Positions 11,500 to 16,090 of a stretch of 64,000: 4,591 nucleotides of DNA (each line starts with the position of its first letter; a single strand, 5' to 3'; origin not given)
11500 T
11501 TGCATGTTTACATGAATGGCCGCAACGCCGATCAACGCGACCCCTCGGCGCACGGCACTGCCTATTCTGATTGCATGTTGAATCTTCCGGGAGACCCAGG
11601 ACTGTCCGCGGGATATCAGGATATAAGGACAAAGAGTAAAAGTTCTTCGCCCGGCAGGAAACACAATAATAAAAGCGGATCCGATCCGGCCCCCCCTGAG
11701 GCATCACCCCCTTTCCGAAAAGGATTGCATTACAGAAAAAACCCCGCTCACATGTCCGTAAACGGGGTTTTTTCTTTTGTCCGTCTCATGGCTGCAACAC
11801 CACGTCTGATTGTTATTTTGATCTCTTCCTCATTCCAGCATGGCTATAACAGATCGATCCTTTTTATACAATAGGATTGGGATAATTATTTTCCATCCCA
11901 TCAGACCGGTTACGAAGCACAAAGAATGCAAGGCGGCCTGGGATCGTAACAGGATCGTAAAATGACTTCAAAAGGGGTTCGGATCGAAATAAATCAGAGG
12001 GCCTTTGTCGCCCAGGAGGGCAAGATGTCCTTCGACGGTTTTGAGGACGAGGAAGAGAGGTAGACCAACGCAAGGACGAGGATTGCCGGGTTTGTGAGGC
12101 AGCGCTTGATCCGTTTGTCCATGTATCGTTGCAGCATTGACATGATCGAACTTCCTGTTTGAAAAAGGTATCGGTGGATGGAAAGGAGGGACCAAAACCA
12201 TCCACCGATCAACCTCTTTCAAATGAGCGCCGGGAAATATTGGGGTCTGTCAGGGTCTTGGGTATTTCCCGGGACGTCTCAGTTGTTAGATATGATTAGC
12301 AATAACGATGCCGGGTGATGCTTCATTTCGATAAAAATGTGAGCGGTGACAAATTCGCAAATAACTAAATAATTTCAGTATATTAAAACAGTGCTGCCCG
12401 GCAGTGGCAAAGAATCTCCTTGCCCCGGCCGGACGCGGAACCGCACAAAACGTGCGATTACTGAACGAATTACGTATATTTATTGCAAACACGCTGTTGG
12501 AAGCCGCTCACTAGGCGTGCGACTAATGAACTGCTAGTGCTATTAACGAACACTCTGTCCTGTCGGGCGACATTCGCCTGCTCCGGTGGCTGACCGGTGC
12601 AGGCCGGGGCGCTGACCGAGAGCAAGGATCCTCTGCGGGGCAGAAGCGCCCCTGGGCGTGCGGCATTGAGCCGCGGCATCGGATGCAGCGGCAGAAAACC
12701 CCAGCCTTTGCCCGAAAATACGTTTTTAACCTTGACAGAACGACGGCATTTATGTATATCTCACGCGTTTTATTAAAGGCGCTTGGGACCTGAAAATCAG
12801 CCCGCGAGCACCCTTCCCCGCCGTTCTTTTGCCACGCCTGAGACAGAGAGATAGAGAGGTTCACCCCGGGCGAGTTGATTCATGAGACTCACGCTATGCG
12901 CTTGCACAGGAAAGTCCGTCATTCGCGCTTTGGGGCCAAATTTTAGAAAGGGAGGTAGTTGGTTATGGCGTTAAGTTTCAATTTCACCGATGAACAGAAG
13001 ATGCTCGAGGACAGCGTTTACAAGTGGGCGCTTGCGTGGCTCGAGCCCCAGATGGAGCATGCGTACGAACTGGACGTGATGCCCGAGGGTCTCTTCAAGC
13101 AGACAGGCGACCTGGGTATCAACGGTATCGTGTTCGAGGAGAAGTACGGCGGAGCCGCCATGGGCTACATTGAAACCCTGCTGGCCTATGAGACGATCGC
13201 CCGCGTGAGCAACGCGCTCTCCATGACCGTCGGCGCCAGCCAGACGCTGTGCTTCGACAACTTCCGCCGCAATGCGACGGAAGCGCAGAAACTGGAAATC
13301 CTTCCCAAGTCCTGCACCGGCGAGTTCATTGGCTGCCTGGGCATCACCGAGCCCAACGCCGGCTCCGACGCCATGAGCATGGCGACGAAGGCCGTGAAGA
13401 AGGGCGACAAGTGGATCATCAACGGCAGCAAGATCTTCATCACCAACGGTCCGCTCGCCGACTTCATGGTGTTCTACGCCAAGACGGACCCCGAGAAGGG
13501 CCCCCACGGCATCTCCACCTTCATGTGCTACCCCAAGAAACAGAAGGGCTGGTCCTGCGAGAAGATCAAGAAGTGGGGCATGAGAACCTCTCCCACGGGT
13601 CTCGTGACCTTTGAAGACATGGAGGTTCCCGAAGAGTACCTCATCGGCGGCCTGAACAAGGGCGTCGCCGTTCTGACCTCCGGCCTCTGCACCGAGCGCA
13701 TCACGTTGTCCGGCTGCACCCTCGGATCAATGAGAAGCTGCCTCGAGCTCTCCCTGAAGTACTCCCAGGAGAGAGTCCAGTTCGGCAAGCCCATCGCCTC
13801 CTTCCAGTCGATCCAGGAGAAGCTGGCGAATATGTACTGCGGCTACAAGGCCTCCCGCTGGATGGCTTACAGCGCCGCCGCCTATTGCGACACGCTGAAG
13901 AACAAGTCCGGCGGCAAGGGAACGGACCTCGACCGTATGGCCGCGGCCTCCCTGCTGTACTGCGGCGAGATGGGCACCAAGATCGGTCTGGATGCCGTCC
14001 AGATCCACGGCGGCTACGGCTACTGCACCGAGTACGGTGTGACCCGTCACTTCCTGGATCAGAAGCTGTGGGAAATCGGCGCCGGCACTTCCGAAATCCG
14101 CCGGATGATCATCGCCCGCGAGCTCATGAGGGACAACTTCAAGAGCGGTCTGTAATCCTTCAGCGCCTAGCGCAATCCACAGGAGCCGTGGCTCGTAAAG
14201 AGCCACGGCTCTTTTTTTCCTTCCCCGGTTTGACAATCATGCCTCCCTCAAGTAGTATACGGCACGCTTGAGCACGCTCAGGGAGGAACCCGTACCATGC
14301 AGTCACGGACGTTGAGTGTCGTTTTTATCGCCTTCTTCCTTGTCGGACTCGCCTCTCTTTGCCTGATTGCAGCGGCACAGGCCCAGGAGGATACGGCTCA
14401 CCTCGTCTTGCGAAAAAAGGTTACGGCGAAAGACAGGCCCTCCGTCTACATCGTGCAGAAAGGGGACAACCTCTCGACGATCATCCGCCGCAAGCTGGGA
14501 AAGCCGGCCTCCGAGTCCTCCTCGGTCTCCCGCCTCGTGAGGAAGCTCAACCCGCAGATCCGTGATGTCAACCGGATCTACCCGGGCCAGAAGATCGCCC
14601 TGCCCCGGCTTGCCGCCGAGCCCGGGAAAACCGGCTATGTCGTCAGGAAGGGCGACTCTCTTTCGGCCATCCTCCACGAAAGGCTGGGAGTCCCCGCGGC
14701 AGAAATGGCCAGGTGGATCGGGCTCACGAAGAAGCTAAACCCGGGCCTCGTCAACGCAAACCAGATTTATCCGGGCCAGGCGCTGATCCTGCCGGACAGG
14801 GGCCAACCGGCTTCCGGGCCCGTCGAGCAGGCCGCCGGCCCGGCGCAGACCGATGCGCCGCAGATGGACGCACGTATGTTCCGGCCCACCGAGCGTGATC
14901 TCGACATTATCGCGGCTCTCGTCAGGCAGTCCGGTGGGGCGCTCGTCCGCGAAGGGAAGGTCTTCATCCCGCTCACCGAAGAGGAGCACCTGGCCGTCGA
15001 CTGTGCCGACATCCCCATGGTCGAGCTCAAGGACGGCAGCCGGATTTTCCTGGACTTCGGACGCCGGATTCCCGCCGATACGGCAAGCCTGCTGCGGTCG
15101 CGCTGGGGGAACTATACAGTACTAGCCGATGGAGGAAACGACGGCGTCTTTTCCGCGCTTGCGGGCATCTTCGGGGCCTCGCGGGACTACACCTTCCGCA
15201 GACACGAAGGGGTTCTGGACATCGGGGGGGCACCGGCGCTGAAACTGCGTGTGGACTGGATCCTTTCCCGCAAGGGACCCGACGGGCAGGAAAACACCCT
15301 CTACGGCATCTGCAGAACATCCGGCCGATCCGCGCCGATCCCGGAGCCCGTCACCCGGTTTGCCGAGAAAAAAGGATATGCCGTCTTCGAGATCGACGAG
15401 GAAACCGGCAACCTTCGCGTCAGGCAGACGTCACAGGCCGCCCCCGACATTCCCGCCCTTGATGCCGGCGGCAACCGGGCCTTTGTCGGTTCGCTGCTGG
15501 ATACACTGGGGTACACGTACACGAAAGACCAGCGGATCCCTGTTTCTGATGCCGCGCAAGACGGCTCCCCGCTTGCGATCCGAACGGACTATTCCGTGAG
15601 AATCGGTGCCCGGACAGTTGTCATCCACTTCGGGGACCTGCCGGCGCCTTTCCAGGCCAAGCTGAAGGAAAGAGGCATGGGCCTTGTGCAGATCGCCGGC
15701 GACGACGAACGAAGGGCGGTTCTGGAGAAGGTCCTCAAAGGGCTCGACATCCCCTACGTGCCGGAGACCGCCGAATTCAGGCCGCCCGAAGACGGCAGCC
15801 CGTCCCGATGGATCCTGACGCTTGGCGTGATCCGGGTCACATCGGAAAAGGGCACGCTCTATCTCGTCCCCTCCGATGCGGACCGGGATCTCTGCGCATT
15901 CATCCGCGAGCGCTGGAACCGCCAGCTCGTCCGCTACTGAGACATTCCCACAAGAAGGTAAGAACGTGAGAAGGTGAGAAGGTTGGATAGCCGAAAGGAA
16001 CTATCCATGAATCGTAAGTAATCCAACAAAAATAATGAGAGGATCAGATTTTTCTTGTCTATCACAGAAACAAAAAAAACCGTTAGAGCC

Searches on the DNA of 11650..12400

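Call 47: search_rna_families(source=window, start=11650, end=12400, threshold=evalue, max_evalue=5)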
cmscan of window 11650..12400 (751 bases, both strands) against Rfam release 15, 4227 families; matches with E-value up to 5: 10.
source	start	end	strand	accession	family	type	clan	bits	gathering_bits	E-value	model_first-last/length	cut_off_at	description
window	11712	11777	+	RF02495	ohsC_RNA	Gene; antitoxin;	-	22.3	50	0.8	1-77/77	no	Oppression of Hydrophobic ORF by sRNA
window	11733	11835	-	RF00506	Thr_leader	Cis-reg; leader;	-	22.2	55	0.11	1-118/118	no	Threonine operon leader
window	11732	11798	-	RF02495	ohsC_RNA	Gene; antitoxin;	-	21.2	50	1.3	1-77/77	no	Oppression of Hydrophobic ORF by sRNA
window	11724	11776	+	RF00506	Thr_leader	Cis-reg; leader;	-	21.1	55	0.2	1-118/118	no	Threonine operon leader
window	11734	11780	+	RF00489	ctRNA_p42d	Gene; antisense;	-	20.9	50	0.081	1-46/46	no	ctRNA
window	12125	12226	+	RF01406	STnc500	Gene; sRNA;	-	18.4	44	0.0096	1-285/285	no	STnc500 Hfq binding RNA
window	12164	12217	-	RF03964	mir-H1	Gene; miRNA;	-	17.9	97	4.5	1-85/85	no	mir-H1 microRNA precursor family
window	12230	12272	+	RF03449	mir-6827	Gene; miRNA;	-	17.6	80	1.6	1-55/55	no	mir-6827 microRNA precursor family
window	11730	11778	+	RF04157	MIR9486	Gene; miRNA;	-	16.7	100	2.1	1-119/119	no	MIR9486 microRNA precursor family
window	11731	11779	-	RF04157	MIR9486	Gene; miRNA;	-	16.5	100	2.4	1-119/119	no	MIR9486 microRNA precursor family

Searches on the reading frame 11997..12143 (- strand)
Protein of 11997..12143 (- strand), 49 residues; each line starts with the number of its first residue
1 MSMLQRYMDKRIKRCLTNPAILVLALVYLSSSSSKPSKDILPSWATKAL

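Call 35: search_protein_families(library=ncbifam, proteins=[window:11997-12143:-], max_evalue=0.01)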
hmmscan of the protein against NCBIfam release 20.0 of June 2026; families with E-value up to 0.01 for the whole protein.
seq(49 aa): 0 families

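Call 36: search_protein_families(library=pfam, proteins=[window:11997-12143:-], max_evalue=1)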
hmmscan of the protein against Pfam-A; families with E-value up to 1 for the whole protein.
seq(49 aa): 1 family
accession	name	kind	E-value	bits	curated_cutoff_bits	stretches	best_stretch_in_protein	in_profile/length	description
PF09425.15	Jas_motif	-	0.018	15.2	22.1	1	4-16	8-20/26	Jas motif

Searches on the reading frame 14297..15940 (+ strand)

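Call 10: search_protein_families(library=pfam, proteins=[window:14297-15940:+])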
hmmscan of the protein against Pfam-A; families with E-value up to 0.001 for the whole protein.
window:14297-15940:+ (547 aa): 1 family
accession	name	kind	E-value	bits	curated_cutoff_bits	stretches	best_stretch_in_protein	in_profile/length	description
PF01476.26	LysM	-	1.4e-11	44.5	20.9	1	114-166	1-43/43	LysM domain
